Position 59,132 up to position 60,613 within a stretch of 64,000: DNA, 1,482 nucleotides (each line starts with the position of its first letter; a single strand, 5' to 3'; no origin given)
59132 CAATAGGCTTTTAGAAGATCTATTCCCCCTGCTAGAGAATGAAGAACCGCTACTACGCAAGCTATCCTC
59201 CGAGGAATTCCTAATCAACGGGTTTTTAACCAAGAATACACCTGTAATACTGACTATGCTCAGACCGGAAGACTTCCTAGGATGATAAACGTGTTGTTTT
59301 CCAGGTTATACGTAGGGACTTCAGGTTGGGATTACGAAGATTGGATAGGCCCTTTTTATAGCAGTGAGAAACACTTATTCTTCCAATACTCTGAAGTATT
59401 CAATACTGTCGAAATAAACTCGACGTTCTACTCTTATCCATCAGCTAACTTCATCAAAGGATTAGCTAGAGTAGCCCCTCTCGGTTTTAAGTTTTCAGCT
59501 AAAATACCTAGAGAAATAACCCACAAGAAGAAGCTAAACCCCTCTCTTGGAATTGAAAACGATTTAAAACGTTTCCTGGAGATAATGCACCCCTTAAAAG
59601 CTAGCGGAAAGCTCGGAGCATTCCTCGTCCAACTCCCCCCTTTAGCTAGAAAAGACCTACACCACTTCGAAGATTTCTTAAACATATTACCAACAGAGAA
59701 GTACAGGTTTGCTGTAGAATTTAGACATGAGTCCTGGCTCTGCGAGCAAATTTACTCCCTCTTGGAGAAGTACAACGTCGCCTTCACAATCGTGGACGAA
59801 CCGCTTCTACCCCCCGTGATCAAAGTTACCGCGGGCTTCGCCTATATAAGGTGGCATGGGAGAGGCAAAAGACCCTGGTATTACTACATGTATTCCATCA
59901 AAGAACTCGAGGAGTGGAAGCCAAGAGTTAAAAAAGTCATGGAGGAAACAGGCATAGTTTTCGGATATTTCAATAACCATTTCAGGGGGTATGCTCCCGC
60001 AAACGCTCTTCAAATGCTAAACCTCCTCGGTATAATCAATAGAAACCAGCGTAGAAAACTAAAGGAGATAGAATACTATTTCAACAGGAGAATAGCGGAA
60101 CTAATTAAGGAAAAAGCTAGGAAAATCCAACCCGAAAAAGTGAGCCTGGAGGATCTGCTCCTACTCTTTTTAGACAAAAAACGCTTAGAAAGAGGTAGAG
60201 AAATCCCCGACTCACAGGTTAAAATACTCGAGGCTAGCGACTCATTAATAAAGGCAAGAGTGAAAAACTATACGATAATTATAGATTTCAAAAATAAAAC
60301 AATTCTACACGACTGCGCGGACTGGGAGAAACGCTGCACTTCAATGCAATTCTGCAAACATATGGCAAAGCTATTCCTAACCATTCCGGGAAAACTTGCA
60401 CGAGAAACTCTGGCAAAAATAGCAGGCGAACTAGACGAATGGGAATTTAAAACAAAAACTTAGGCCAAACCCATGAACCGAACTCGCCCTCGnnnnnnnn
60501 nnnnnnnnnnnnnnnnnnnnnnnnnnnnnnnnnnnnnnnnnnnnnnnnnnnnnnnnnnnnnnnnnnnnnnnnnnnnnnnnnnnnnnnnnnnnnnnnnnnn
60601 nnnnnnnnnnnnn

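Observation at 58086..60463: Catalytically dead HerA-like protein translationally coupled to a DUF72-SWIM fusion: a candidate uncharacterised nucleic-acid system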

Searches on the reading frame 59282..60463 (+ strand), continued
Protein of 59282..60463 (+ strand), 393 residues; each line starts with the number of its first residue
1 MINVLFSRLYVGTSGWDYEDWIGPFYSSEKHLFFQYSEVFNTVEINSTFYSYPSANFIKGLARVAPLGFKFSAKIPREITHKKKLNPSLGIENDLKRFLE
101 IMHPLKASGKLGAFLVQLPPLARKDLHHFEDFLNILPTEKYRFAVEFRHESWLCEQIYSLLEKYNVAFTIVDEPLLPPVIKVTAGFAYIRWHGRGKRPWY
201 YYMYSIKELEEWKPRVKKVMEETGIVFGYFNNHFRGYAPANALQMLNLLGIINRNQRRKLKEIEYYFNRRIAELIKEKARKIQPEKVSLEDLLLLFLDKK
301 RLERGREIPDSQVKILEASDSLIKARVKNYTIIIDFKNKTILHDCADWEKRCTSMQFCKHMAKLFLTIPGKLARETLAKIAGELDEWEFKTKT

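Call 43: find_related_loci(query=A4, collection=genome_contigs, flank=6000)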
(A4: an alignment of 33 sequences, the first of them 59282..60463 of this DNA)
Query A4 (393 aa) in genome_contigs; peptide patterns used: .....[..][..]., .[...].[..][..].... (x = any residue, [..] = any of these).
600 stretches matched a pattern (row limit reached: there are more); 595 encode a relative of the query (tblastn E <= 1e-3); the best 80 are kept; 80 distinct loci.
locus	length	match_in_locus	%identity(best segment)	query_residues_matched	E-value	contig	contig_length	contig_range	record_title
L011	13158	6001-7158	51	3-393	5e-132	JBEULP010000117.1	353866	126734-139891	MAG: Infirmifilum sp. isolate KC_020 contig125, whole genome shotgun sequence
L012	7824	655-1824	48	5-390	2e-127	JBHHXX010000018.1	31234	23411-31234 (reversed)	MAG: Candidatus Geothermarchaeales archaeon isolate T.2.sp3_bin.36 NODE_136_length_31234_cov_10.879887, whole genome sho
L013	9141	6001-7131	52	7-390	2e-127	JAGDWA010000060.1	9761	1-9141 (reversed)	MAG: Thermofilum sp. isolate KUA_Bin21 NODE_1369_length_9761_cov_3.131568, whole genome shotgun sequence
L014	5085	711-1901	49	5-393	3e-124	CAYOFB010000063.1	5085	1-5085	MAG TPA_asm: uncultured Candidatus Bathyarchaeia archaeon isolate binchicken_co123_18 genome assembly, contig: NODE_1489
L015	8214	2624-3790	46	9-391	2e-120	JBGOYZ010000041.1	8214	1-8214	MAG: Thermoproteota archaeon isolate OBJ_0618_130150_30 k141_3934257_length_8214_cov_27.2978, whole genome shotgun seque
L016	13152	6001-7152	48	9-390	1e-120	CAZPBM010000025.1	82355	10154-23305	MAG TPA_asm: uncultured Candidatus Bathyarchaeia archaeon isolate SRP231805_co4_155 genome assembly, contig: k141_424857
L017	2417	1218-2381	49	5-390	1e-125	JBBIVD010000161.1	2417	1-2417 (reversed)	MAG: Candidatus Bathyarchaeota archaeon isolate PLS170224_bin_69 NODE_13384_length_2417_cov_3.165538, whole genome shotg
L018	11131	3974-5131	48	6-389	6e-119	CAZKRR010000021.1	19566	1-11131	MAG TPA_asm: uncultured Nitrososphaeria archaeon isolate SRP104967_co1_24 genome assembly, contig: NODE_940_length_19566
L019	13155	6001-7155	46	7-391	9e-118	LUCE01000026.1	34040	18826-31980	MAG: Candidatus Bathyarchaeota archaeon B26-2 scaffold1169, whole genome shotgun sequence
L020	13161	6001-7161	49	6-389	6e-117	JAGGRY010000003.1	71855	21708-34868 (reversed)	MAG: Thaumarchaeota archaeon isolate AUK008 PB_MANV_008_c_000000000004, whole genome shotgun sequence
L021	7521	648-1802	45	9-391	1e-116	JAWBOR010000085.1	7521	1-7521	MAG: Candidatus Bathyarchaeia archaeon isolate HHBFW-2_201803_bins_227 HHBFW-2_201803_bins_227_scaffold_85, whole genome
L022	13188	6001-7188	45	3-390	2e-116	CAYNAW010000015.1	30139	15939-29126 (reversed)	MAG TPA_asm: uncultured Candidatus Bathyarchaeia archaeon isolate binchicken_co327_101 genome assembly, contig: NODE_230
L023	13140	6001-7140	47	5-390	1e-115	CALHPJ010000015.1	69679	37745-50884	MAG: uncultured Thermofilaceae archaeon isolate S1_Bin_Bin_224_sub_1 genome assembly, contig: c_000000336072, whole geno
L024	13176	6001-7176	47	2-393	9e-116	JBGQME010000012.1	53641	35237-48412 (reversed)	MAG: Candidatus Bathyarchaeia archaeon isolate OBJ2_061818_150_25 k141_129908_length_53641_cov_24.0000, whole genome sho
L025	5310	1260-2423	45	2-389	5e-115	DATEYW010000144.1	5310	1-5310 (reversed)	MAG TPA_asm: Candidatus Bathyarchaeia archaeon isolate SMAG_U8456 k141_1473301, whole genome shotgun sequence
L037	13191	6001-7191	42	6-390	3e-107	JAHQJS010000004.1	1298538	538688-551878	MAG: Candidatus Borrarchaeum weybense isolate lw60_2018_gm2_56 NODE_1_length_1298538_cov_26.214026, whole genome shotgun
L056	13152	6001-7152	41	11-390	4e-91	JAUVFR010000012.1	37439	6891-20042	MAG: Methanobacteriota archaeon isolate CSMAG_355 CSMAG_355_k127_11361413_length_37439_cov_17.5182, whole genome shotgun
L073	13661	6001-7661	49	9-258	3e-76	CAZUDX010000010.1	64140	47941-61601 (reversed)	MAG TPA_asm: uncultured Candidatus Bathyarchaeia archaeon isolate SRP323688_co1_173 genome assembly, contig: NODE_882_le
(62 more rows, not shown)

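Call 70: search_solved_structures(query=A4, max_evalue=1, show_alignments=1)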
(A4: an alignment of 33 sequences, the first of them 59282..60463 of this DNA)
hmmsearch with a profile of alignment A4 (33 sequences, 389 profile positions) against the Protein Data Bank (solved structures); distinct sequences matched with E-value up to 1: 9.
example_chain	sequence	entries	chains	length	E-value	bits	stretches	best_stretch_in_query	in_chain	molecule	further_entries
1vpq_A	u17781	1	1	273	2.4e-54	188.2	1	4-246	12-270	hypothetical protein TM1631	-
1vpy_A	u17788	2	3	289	5.6e-29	104.7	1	24-248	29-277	PROTEIN (hypothetical protein EF0366) | hypothetical protein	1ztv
9evs_1H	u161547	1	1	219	9.7e-06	28.2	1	205-338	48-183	bL9m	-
6xyw_Ag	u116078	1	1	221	2.2e-05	27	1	205-337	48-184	Ribosomal protein L9/RNase H1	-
9gyt_1H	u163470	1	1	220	2.4e-05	26.9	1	205-338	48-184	bL9m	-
8caf_E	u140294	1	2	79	0.15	14.4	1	77-137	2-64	Cullin-1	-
5mto_A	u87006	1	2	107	0.34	13.2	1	244-330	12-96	Inhibitor of growth protein 5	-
5me8_A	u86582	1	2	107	0.42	12.9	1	257-330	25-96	Inhibitor of growth protein 5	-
3tdu_C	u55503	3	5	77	0.69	12.2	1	83-137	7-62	Cullin-1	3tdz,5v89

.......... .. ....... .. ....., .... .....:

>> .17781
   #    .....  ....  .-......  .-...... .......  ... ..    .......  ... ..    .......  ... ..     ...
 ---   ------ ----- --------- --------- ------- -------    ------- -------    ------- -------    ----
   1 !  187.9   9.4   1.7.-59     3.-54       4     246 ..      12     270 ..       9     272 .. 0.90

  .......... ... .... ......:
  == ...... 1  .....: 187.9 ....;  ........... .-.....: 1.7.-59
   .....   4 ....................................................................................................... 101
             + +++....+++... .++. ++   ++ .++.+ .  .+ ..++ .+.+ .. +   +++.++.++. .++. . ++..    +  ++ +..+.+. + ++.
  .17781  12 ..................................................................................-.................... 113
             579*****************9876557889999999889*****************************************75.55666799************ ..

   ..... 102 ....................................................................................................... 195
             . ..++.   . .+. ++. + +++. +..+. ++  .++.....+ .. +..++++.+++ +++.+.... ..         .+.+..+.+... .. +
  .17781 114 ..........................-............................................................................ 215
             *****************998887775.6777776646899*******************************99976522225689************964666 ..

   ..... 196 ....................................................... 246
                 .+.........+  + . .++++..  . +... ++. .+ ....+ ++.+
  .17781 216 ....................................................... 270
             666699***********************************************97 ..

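Call 71: search_protein_families(library=padloc, proteins=[window:59282-60463:+], max_evalue=0.01)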
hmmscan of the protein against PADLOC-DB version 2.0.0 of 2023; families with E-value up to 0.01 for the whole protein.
window:59282-60463:+ (393 aa): 0 families

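Call 73: search_protein_families(library=pfam, proteins=[L015:1631-2560:-, L024:5072-6004:+, L037:5032-5952:-, L056:5148-5888:-, L073:5944-6900:+, L009:4890-5915:+], max_evalue=0.001)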
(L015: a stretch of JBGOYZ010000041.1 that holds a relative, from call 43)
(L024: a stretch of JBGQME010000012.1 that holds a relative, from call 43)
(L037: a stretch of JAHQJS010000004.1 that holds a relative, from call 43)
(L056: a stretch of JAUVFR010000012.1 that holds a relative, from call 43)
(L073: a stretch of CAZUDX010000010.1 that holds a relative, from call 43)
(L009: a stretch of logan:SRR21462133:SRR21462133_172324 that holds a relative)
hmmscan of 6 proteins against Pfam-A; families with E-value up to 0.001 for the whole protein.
L015:1631-2560:- (309 aa): 1 family
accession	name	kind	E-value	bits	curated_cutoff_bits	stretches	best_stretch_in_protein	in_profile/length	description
PF01904.24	DUF72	-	1.4e-30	107.4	25.3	1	21-225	10-215/217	Protein of unknown function DUF72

L024:5072-6004:+ (310 aa): 1 family
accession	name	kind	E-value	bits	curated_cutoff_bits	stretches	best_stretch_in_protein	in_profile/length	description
PF01904.24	DUF72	-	2.5e-31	109.9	25.3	1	20-214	9-199/217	Protein of unknown function DUF72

L037:5032-5952:- (306 aa): 1 family
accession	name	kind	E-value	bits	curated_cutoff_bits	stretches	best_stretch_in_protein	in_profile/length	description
PF01904.24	DUF72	-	1.7e-33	117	25.3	1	21-214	9-200/217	Protein of unknown function DUF72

L056:5148-5888:- (246 aa): 1 family
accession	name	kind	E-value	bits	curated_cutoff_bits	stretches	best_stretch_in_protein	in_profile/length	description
PF01904.24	DUF72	-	5.6e-31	108.7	25.3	1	19-204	8-188/217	Protein of unknown function DUF72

L073:5944-6900:+ (318 aa): 1 family
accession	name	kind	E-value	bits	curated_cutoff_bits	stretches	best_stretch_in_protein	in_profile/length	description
PF01904.24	DUF72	-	8.1e-23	82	25.3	1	31-216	6-190/217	Protein of unknown function DUF72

L009:4890-5915:+ (341 aa): 3 families
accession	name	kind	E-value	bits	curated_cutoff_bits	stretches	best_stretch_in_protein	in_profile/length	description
PF00867.23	XPG_I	-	1.5e-26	93.1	24.9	1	145-238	1-89/89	XPG I-region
PF00752.23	XPG_N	-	7.7e-18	65.3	22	1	5-102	6-100/101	XPG N-terminal domain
PF01367.25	5_3_exonuc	-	2.7e-06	28.2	40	1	224-267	2-47/97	5'-3' exonuclease, C-terminal SAM fold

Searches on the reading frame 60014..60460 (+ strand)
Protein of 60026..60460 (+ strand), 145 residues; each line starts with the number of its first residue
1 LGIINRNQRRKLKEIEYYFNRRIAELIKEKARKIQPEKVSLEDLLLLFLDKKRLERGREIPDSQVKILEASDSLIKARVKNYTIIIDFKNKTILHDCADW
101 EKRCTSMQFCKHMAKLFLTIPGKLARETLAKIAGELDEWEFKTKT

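Call 26: find_homologous_proteins(query=window:60026-60460:+, max_evalue=0.01)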
Query seq(145 aa): 59 candidates shared short words with the query, none scored E <= 0.01.

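Call 27: search_protein_families(library=pfam, proteins=[window:60026-60460:+], max_evalue=10)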
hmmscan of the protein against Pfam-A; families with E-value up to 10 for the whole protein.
seq(145 aa): 1 family
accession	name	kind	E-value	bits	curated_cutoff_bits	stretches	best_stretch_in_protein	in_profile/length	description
PF09127.17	Leuk-A4-hydro_C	-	0.12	12.9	27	1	76-133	35-97/112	Leukotriene A4 hydrolase, C-terminal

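Call 50: predict_structure(alignment_id=A5)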
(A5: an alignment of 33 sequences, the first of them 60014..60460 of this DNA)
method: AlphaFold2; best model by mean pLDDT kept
length: 149 residues; sequences in the alignment: 33
mean_pLDDT: 93.6   pTM: 0.83
mean pLDDT of the five models: 93.6, 93.5, 93.1, 91.8, 91.7
residues with pLDDT >= 90: 121; 70-90: 24; 50-70: 4; < 50: 0
segments of 3 or more residues with pLDDT < 50: none
pLDDT, mean of each block of 10 residues (from residue 1): 71 85 89 93 96 98 98 97 98 98 95 98 97 96 94
secondary structure, 60 per line:
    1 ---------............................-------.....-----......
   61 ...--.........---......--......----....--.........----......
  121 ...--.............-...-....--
elements in order: H10-37 H45-49 H55-63 E69-74 E78-83 E86-91 E96-99 H102-110 H115-123 H126-138 E144-147

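Call 53: fold_search(model_id=the predicted structure, library=pdb)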
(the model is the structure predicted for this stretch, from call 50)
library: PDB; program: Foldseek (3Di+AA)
matches with E <= 10: 260; with E <= 0.001: 0
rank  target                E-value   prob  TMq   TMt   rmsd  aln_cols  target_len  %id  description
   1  6sg9_FL               9.8e-02  0.23  0.20  0.11  15.3       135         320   18  Head domain of the mt-SSU assemblosome from Trypanosoma brucei (released 2019-09-18)
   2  7c2f_B                3.0e-01  0.25  0.18  0.27   8.4        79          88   14  Crystal Structure of the Thorarchaeota ProGel/rabbit actin complex (released 2020-08-05)
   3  9gnv_A                4.1e-01  0.18  0.23  0.19  11.0       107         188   11  Human SENP5 in complex with SUMO1 (released 2025-06-25)
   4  9hny_FL               5.1e-01  0.14  0.21  0.12  10.2       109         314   12  Mitoribosomal small subunit in complex with Mettl15 and Mettl17 (released 2025-03-26)
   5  8ow1_O                6.0e-01  0.11  0.21  0.14  14.4       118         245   19  Cryo-EM structure of the yeast Inner kinetochore bound to a CENP-A nucleosome. (released 2023-08-09)
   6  9k1u_A                8.5e-01  0.09  0.17  0.14  11.1        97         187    9  crystal structure of Rtks and Ppka complex (released 2025-10-22)
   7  5ap9_B                9.5e-01  0.08  0.18  0.12  10.9       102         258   12  Controlled lid-opening in Thermomyces lanuginosus lipase - a switch for activity and binding (released 2016-09-28)
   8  7v39_B                1.1e+00  0.06  0.18  0.14  13.1       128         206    9  Crystal structure of NP exonuclease-PCMB complex (released 2021-12-15)
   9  2w7q_A                1.2e+00  0.15  0.17  0.13  12.2        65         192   11  Structure of Pseudomonas aeruginosa LolA (released 2009-12-29)
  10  1th0_B                1.2e+00  0.14  0.22  0.16   8.8        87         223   10  Structure of human Senp2 (released 2004-09-14)
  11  4q11_A                1.3e+00  0.06  0.18  0.21  13.6       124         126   10  Crystal structure of Proteus mirabilis transcriptional regulator protein Crl at 1.95A resolution (released 2014-08-06)
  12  3q7c                  1.3e+00  0.06  0.18  0.14  13.0       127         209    9  Exonuclease domain of Lassa virus nucleoprotein bound to manganese (released 2011-02-09)
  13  1uza_A                1.3e+00  0.06  0.18  0.12  15.0       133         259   10  Crystallographic structure of a feruloyl esterase from Aspergillus niger (released 2004-10-19)
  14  2io1_C                1.3e+00  0.10  0.22  0.16  11.3       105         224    8  Crystal structure of human Senp2 in complex with preSUMO-3 (released 2006-11-14)
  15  3rpj_B                1.4e+00  0.07  0.19  0.21  13.6       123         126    8  Structure of a curlin genes transcriptional regulator protein from Proteus mirabilis HI4320. (released 2011-08-31)
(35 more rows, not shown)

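Call 89: fold_search(model_id=the predicted structure, library=viral)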
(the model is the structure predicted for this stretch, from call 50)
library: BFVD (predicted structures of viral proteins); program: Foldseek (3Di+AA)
matches with E <= 10: 652; with E <= 0.001: 0
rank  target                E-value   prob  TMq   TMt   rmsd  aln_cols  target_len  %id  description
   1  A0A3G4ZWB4            8.1e-02  0.92  0.31  0.28   4.2        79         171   16  SWIM-type domain-containing protein [Faunusvirus sp.]
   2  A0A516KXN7            8.6e-02  0.72  0.35  0.40  11.9       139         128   16  (no name in the UniProt tables at hand)
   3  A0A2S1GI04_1          1.7e-01  0.25  0.21  0.05  13.3       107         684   15  RNA-directed RNA polymerase L [Human parainfluenza 2 virus]
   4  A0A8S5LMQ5            2.0e-01  0.80  0.25  0.37   5.1        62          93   24  Uncharacterized protein [Podoviridae sp. ctiuS14]
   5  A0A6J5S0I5            2.0e-01  0.54  0.27  0.34   8.8        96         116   19  Uncharacterized protein [uncultured Caudovirales phage]
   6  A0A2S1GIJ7            2.1e-01  0.14  0.19  0.11  14.2       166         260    8  RNA-directed RNA polymerase (Fragment) [Human respirovirus 3]
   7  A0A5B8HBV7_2          2.4e-01  0.16  0.24  0.04  16.4       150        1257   13  RNA-directed RNA polymerase L [Rhizoctonia solani bunya/phlebo-like virus 1]
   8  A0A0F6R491            2.4e-01  0.13  0.19  0.11  14.2       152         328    6  A37 [Rat cytomegalovirus ALL-03]
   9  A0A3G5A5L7            2.4e-01  0.13  0.21  0.06  16.3       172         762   13  Uncharacterized protein [Hyperionvirus sp.]
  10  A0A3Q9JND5            2.7e-01  0.25  0.21  0.05  12.8        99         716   16  RNA-directed RNA polymerase [Human parainfluenza 2 virus]
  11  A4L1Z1                3.4e-01  0.35  0.25  0.05  13.4        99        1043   10  Uncharacterized protein [Gryllus bimaculatus nudivirus]
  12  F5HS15                3.4e-01  0.16  0.20  0.10  13.9       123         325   14  RNA-directed RNA polymerase (Fragment) [Mumps orthorubulavirus]
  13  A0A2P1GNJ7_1          3.6e-01  0.11  0.21  0.04  20.6       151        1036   14  Replicase [Wenling dimarhabdovirus 10]
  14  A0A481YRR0            4.5e-01  0.12  0.21  0.10  12.4       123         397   14  Uncharacterized protein [Marseillevirus LCMAC101]
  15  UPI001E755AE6         5.0e-01  0.11  0.22  0.22  17.1       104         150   16  (no name look-up for this kind of identifier)
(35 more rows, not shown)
